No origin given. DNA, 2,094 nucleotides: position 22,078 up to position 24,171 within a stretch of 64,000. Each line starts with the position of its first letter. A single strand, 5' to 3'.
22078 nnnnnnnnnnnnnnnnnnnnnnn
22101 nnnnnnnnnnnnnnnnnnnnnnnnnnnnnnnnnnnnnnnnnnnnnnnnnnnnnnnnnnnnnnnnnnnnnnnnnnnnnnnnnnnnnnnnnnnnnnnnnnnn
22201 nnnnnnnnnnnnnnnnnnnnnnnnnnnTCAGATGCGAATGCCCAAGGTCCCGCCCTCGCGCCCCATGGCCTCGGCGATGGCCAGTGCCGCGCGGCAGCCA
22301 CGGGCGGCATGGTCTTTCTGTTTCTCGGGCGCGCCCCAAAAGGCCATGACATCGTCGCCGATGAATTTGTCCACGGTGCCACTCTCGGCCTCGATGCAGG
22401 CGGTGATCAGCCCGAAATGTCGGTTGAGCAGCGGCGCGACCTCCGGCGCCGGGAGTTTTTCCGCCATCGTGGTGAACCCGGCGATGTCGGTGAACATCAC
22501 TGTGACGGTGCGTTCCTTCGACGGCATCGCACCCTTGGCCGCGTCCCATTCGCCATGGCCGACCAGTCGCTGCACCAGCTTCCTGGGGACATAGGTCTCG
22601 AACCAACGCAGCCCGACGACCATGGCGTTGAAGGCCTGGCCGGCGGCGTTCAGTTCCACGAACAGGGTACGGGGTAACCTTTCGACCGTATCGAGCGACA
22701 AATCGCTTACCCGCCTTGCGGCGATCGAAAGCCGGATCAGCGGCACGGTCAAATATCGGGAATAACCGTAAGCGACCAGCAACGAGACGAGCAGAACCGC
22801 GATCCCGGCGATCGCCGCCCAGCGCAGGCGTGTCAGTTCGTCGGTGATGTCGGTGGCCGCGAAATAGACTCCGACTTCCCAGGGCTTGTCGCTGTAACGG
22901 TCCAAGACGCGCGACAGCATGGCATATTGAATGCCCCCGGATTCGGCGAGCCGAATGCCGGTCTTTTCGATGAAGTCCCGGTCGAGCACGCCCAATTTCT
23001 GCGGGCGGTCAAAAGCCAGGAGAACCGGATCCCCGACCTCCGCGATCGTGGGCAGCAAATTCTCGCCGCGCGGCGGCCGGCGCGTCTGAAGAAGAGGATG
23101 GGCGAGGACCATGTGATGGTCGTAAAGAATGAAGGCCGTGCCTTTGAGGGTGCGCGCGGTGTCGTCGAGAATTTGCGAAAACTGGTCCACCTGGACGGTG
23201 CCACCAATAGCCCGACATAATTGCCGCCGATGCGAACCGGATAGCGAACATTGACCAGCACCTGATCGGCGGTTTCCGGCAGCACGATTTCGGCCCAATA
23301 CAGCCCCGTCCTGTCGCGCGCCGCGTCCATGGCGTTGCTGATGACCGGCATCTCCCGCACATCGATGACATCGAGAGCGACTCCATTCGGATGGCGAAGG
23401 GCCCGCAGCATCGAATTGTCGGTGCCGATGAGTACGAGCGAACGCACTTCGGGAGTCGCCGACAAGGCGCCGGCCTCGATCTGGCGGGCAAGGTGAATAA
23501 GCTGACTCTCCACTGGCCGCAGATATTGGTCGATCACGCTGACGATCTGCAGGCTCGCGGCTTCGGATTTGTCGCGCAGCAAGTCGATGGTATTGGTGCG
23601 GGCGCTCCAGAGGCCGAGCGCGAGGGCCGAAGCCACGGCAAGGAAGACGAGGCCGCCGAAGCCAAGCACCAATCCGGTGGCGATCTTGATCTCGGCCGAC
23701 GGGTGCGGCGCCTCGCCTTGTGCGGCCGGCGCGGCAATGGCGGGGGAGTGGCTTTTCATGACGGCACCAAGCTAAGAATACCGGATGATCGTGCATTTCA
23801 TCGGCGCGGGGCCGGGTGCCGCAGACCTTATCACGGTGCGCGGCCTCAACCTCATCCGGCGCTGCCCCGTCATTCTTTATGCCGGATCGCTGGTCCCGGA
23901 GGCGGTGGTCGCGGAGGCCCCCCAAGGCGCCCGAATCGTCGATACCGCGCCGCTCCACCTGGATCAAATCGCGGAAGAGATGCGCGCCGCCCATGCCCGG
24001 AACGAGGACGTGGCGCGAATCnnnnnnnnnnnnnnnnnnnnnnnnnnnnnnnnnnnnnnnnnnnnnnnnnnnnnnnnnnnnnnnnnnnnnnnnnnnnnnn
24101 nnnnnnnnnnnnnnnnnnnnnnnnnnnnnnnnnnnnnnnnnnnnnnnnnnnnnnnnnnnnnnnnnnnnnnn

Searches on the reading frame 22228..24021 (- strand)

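Call 49: search_protein_families(library=pfam, proteins=[window:22228-24021:-], max_evalue=0.0001)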
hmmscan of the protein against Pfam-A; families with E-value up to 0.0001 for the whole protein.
window:22228-24021:- (597 aa): 1 family
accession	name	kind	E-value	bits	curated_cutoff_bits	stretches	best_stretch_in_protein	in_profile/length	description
PF00211.25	Guanylate_cyc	-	1.4e-10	41.5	21.9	1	503-587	6-90/183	Adenylate and Guanylate cyclase catalytic domain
